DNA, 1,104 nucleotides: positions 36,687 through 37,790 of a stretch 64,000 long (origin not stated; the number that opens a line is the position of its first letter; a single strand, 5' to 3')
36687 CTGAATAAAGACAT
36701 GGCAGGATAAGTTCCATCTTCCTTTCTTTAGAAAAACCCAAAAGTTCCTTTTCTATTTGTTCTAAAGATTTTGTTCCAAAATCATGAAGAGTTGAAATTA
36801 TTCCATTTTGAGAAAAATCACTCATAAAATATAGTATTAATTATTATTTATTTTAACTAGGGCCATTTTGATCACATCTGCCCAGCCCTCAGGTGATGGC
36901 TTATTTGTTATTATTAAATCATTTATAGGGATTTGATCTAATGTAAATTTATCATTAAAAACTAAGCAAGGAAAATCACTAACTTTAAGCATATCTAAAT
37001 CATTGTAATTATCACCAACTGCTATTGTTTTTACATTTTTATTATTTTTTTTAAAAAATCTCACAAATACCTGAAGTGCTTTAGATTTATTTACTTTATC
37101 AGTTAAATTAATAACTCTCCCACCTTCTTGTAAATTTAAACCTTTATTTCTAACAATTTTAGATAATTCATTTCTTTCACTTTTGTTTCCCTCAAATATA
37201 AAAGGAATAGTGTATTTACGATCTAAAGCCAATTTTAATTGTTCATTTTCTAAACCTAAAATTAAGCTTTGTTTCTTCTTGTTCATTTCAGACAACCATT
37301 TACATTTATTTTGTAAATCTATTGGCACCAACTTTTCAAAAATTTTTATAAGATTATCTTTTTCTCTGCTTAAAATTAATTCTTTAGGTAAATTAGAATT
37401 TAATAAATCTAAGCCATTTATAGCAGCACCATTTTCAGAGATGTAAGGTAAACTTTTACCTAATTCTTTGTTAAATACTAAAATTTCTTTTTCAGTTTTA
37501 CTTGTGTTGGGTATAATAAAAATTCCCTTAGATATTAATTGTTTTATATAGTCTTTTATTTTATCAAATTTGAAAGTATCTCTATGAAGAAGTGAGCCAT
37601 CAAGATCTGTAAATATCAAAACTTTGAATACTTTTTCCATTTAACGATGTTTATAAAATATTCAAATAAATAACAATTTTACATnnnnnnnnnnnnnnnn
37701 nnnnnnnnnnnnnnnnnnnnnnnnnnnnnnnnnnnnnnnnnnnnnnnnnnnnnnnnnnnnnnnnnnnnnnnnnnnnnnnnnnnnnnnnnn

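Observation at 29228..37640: Co-directional locus combining glycosylglycerate synthesis, a sugar ABC importer and a GH63-like hydrolase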

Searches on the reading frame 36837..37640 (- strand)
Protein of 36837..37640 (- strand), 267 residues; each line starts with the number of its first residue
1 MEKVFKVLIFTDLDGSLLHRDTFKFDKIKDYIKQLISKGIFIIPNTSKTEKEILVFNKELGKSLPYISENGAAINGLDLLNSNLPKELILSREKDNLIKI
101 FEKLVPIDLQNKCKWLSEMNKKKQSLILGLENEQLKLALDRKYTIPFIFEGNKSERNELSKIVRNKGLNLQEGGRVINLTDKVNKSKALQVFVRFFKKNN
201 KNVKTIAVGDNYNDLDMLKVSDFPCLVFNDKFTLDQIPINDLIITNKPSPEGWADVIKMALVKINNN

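Call 3: search_protein_families(library=pfam, proteins=[window:36837-37640:-], max_evalue=0.01)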
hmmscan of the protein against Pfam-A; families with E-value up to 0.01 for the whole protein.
window:36837-37640:- (267 aa): 3 families
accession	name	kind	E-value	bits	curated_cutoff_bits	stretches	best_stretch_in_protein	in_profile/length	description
PF08282.18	Hydrolase_3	-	2.1e-18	67.4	20.9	1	9-229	1-230/255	haloacid dehalogenase-like hydrolase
PF05116.19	S6PP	-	0.004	17.2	20.3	0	179-223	160-202/247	Sucrose-6F-phosphate phosphohydrolase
PF22501.1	DUF6991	-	0.0089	16.5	26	0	151-206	9-62/66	Domain of unknown function (DUF6991)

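Call 4: search_protein_families(library=ncbifam, proteins=[window:36837-37640:-], max_evalue=0.01)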
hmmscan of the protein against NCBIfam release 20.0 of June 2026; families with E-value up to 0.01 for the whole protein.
window:36837-37640:- (267 aa): 19 families
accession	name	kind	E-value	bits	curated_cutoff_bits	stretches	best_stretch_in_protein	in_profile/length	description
TIGR01486.1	HAD-SF-IIB-MPGP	subfamily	4.5e-49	167.1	164.75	1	8-258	1-254/257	mannosyl-3-phosphoglycerate phosphatase family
NF001218.0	PRK00192.1-5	equivalog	3.2e-45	154.9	362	1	6-263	4-271/275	mannosyl-3-phosphoglycerate phosphatase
NF001216.0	PRK00192.1-2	equivalog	2.8e-42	145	353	1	6-262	6-262/275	mannosyl-3-phosphoglycerate phosphatase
TIGR02463.1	MPGP_rel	hypoth_equivalog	1.8e-41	142.3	282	1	8-226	1-214/216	mannosyl-3-phosphoglycerate phosphatase-related protein YedP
NF001217.0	PRK00192.1-4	equivalog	2.8e-39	135.2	373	1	5-262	7-262/265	mannosyl-3-phosphoglycerate phosphatase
TIGR02461.1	osmo_MPG_phos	equivalog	1.2e-32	113.8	244.35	1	8-227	1-226/227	mannosyl-3-phosphoglycerate phosphatase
NF002976.0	PRK03669.1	equivalog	7.8e-30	104.2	315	1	6-258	7-265/271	mannosyl-3-phosphoglycerate phosphatase-related protein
NF011072.0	PRK14502.1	equivalog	1.4e-26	93.1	762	2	117-261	546-690/694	bifunctional mannosyl-3-phosphoglycerate synthase/mannosyl-3 phosphoglycerate phosphatase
NF001215.0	PRK00192.1-1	equivalog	6.6e-25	87.8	488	1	7-258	7-256/265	mannosyl-3-phosphoglycerate phosphatase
TIGR01484.1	HAD-SF-IIB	subfamily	2.5e-17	63.7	41.8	1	8-224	1-218/221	HAD-IIB family hydrolase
TIGR00099.1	Cof-subfamily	subfamily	1.1e-13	51.4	137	1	8-223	1-225/256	Cof-type HAD-IIB family hydrolase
TIGR01487.1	Pglycolate_arch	equivalog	1.8e-11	44.3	122.75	1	133-252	94-210/215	phosphoglycolate phosphatase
TIGR01482.1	SPP-subfamily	subfamily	3.2e-09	36.7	107.15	1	114-236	75-199/225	sucrose-phosphate phosphatase subfamily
NF002245.0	PRK01158.1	equivalog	1.4e-07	31.1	198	1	8-260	5-228/233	phosphoglycolate phosphatase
NF008213.0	PRK10976.1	equivalog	8.8e-07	28.7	386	0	180-247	186-252/266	sugar/pyridoxal phosphate phosphatase YigL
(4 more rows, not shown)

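Call 19: search_solved_structures(query=window:36837-37640:-, max_evalue=0.001, show_alignments=1)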
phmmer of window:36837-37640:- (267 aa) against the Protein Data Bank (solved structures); distinct sequences matched with E-value up to 0.001: 6.
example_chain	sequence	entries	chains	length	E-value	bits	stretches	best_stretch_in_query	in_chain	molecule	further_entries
1wzc_A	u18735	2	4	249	1.9e-16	63.4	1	8-228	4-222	Mannosyl-3-phosphoglycerate phosphatase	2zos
1xvi_A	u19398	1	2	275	2.5e-12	49.9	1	7-255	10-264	Putative mannosyl-3-phosphoglycerate phosphatase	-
3ztw_A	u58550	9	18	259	9e-08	35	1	8-73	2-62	MANNOSYL-3-PHOSPHOGLYCERATE PHOSPHATASE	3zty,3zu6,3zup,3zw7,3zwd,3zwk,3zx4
2hf2_A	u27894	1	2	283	0.00021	24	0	8-82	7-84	Sugar phosphatase supH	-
1rlm_A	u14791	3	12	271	0.00031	23.4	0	8-82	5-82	Phosphatase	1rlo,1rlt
3pgv_A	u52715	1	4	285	0.00068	22.2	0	8-87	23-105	haloacid dehalogenase-like hydrolase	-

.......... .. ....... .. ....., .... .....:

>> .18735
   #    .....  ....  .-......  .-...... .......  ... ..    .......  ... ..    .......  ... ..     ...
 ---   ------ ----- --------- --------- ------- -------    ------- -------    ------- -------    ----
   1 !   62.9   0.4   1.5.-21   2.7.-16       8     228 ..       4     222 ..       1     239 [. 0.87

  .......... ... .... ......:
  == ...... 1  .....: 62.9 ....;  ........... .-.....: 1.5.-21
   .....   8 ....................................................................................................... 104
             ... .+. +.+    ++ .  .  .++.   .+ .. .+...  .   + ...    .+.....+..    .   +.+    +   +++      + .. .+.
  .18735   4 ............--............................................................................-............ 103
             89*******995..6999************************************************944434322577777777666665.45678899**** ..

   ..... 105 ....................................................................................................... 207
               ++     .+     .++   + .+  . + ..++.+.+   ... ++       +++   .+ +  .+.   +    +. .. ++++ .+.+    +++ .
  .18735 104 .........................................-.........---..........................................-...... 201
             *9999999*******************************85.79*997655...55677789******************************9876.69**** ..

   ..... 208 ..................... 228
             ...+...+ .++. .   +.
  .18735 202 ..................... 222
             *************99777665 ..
